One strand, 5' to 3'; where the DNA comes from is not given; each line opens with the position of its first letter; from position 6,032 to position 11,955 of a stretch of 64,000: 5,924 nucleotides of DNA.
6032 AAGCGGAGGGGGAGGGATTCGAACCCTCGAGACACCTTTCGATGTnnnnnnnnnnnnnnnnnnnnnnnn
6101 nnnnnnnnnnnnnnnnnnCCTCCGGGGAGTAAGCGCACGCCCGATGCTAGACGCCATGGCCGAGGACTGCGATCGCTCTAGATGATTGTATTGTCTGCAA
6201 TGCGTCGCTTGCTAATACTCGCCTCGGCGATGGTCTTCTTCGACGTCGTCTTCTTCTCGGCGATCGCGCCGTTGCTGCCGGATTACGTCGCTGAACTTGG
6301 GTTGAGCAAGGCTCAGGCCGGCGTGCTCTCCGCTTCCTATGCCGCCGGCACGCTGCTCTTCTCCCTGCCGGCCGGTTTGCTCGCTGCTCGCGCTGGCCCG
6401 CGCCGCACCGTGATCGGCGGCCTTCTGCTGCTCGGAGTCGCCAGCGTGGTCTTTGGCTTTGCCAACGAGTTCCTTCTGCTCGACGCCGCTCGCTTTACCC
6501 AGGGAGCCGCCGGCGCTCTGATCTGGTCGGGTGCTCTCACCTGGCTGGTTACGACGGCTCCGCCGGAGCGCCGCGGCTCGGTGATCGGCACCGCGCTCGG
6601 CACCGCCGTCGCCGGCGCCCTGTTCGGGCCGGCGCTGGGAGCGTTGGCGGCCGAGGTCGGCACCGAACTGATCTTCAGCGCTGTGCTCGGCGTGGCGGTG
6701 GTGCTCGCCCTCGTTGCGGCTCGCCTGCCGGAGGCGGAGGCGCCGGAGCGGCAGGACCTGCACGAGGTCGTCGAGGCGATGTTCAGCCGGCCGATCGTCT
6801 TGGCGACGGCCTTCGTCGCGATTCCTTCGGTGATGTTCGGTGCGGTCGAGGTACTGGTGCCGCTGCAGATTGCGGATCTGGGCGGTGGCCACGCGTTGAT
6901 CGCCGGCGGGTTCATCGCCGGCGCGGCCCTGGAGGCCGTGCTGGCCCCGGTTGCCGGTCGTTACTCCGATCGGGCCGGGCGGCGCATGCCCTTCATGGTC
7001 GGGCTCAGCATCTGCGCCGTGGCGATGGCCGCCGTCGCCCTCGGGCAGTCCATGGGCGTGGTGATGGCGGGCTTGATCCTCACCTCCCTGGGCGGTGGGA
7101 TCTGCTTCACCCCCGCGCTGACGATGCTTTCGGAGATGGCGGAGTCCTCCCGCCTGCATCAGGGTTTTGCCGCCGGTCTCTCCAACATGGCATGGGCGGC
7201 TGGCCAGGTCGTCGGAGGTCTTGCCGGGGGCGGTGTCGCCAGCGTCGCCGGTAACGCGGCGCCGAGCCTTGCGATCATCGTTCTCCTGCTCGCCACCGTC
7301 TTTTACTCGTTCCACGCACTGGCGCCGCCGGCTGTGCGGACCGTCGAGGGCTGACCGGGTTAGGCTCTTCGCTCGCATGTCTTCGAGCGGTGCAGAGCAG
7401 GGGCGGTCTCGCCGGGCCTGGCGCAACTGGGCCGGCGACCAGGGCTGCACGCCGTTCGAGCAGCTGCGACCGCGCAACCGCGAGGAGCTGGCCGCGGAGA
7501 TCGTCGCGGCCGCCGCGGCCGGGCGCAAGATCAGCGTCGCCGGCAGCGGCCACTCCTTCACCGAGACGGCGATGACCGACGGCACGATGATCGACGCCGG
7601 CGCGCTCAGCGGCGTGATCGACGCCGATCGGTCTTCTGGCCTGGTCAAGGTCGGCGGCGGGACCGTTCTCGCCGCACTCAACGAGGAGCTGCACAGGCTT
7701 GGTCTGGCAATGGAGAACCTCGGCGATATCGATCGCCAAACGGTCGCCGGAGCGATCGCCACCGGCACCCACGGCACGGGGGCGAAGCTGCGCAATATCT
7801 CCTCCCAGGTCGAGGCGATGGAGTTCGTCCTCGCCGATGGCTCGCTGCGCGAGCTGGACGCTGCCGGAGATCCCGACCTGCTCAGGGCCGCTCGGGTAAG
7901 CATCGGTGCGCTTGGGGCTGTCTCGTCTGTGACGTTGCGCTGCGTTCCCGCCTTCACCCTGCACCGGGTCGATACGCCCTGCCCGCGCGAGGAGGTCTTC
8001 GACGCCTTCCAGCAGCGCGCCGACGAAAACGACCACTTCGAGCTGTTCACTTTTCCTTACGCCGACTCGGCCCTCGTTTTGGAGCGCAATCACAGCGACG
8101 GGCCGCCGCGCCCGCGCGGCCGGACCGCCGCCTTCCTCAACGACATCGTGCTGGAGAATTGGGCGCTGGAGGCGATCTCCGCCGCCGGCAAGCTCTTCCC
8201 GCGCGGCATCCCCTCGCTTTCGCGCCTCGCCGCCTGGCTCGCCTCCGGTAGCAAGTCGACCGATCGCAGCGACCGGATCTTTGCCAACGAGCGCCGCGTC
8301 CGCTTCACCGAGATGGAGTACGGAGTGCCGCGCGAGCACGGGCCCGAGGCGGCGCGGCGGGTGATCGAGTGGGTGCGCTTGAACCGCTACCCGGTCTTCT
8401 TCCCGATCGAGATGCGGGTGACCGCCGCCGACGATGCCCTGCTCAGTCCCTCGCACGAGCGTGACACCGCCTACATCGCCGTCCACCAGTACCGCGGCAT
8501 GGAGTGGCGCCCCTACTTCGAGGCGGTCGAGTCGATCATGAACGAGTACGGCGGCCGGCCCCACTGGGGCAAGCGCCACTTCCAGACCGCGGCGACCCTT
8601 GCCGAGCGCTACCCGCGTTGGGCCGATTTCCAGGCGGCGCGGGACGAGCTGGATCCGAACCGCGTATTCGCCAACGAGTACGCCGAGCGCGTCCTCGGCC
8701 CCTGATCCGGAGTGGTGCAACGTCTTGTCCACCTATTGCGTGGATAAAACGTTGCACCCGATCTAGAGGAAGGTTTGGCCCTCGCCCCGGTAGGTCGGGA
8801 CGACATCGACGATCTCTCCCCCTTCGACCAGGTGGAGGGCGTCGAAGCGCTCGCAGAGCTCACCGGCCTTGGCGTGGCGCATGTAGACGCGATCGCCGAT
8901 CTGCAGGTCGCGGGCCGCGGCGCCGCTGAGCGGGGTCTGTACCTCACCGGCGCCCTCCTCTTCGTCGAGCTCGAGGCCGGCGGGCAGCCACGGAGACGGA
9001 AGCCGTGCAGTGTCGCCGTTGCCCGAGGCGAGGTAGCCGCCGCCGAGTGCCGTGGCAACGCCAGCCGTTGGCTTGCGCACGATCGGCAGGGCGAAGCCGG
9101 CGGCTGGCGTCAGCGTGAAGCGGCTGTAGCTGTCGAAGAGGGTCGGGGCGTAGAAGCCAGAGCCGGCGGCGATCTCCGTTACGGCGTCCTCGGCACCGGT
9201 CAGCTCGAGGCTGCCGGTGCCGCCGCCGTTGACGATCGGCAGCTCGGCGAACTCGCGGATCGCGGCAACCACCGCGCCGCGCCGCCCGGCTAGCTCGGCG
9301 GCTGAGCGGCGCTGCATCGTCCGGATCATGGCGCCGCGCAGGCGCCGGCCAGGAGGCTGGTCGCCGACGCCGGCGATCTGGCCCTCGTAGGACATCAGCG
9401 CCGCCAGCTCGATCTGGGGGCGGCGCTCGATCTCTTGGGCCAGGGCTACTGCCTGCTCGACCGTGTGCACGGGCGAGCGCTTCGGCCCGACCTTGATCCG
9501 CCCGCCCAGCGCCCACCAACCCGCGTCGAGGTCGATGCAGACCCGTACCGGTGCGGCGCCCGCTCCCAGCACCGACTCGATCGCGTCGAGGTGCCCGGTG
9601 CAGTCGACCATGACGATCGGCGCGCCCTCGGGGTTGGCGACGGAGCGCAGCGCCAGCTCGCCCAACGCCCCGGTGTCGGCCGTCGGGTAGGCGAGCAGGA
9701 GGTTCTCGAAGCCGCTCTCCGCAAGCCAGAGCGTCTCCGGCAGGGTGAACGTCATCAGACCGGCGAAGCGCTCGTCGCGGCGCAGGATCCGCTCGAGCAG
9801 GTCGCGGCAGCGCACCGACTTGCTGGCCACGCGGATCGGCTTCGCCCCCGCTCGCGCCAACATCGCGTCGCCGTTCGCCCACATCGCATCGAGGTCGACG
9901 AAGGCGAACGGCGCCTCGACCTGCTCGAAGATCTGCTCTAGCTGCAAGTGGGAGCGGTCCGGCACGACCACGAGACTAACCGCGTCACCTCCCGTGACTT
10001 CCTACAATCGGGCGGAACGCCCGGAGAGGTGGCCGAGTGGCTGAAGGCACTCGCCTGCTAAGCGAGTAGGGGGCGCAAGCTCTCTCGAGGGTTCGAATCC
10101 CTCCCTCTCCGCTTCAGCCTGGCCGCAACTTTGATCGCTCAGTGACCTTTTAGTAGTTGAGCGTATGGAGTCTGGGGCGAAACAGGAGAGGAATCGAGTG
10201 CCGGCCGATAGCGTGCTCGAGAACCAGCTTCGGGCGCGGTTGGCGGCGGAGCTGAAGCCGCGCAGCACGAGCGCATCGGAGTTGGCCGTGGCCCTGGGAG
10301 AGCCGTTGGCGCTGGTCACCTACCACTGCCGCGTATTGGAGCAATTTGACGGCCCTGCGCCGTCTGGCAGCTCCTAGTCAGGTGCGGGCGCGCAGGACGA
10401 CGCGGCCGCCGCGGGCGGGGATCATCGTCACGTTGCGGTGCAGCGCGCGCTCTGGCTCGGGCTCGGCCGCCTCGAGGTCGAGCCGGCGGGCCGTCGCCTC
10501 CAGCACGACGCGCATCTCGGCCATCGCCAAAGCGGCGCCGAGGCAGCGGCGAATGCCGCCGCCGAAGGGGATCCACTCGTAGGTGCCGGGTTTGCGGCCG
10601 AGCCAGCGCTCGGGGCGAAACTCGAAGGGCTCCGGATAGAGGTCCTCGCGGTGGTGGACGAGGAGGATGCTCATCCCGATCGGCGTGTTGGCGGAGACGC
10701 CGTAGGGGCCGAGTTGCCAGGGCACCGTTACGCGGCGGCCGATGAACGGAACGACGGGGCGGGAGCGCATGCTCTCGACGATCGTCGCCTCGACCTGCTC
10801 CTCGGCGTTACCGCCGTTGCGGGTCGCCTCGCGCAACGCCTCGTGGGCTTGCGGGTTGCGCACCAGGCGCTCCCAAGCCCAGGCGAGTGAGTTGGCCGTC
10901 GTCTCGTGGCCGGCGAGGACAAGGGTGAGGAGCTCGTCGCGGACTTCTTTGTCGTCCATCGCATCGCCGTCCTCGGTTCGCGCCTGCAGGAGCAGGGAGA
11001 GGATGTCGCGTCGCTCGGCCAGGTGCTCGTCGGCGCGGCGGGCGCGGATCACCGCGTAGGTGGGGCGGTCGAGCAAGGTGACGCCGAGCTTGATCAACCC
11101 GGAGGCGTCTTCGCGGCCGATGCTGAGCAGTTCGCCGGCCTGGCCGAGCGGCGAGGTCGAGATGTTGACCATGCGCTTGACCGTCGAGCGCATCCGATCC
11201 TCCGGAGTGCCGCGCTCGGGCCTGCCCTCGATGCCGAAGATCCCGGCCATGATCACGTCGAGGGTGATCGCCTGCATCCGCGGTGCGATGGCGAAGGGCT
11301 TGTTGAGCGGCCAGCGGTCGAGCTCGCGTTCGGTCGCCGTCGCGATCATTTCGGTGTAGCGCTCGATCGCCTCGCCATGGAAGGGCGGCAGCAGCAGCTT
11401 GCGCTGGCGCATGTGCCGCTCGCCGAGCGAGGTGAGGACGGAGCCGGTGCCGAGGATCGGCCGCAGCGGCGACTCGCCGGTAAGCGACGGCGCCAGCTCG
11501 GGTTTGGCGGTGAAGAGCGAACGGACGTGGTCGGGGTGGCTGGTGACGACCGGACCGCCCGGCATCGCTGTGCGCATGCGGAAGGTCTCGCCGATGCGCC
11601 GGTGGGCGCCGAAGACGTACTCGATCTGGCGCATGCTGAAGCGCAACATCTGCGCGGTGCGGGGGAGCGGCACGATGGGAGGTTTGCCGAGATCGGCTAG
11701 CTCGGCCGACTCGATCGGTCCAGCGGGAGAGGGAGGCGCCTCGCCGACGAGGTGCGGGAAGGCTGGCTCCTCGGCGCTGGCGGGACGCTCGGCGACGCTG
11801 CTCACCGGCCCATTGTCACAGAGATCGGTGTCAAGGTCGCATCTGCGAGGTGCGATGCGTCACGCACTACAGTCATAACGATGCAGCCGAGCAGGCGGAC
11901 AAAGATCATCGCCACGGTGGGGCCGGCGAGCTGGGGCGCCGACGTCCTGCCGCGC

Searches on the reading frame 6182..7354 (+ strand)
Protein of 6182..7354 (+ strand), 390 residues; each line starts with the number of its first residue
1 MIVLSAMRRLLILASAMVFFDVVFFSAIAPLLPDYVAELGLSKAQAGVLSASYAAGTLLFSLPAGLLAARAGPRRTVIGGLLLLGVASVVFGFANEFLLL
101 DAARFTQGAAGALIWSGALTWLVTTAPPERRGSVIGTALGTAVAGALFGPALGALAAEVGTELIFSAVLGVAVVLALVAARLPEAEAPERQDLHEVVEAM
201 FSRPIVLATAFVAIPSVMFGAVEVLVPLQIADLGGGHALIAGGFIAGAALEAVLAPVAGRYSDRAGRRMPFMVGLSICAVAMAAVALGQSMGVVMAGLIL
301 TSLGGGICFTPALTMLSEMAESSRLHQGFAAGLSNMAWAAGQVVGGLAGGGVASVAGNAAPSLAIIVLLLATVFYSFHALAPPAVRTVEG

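Call 10: search_protein_families(library=pfam, proteins=[window:6182-7354:+], max_evalue=0.001)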
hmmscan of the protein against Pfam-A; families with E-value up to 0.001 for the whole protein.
window:6182-7354:+ (390 aa): 2 families
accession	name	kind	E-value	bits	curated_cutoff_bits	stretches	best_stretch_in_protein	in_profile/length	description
PF07690.21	MFS_1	-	2.6e-53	181.6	33.4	2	17-320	4-323/347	Major Facilitator Superfamily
PF00083.30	Sugar_tr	-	1.6e-09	37.6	22.3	2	14-178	8-183/452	Sugar (and other) transporter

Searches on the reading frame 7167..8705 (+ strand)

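Call 10: search_protein_families(library=pfam, proteins=[window:7167-8705:+], max_evalue=0.001)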
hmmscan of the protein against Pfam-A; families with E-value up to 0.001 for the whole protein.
window:7167-8705:+ (512 aa): 2 families
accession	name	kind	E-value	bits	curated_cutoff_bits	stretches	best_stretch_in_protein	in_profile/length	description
PF04030.19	ALO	-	1.3e-81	274.5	23.1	1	255-509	1-258/258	D-arabinono-1,4-lactone oxidase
PF01565.28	FAD_binding_4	-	1.6e-27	96.3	26.4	1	101-230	6-138/139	FAD binding domain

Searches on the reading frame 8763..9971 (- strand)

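Call 10: search_protein_families(library=pfam, proteins=[window:8763-9971:-], max_evalue=0.001)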
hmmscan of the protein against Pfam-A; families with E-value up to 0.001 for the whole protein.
window:8763-9971:- (402 aa): 1 family
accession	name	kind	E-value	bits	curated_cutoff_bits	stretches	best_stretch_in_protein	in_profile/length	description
PF01168.26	Ala_racemase_N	-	1.2e-05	25.6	24.1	1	25-199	1-159/220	Alanine racemase, N-terminal domain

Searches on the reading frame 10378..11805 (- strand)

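Call 10: search_protein_families(library=pfam, proteins=[window:10378-11805:-], max_evalue=0.001)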
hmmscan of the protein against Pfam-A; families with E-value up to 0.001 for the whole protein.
window:10378-11805:- (475 aa): 1 family
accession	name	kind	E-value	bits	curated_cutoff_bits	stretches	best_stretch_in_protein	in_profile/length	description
PF00067.27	p450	-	1.7e-55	189.1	22.8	1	46-462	6-453/462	Cytochrome P450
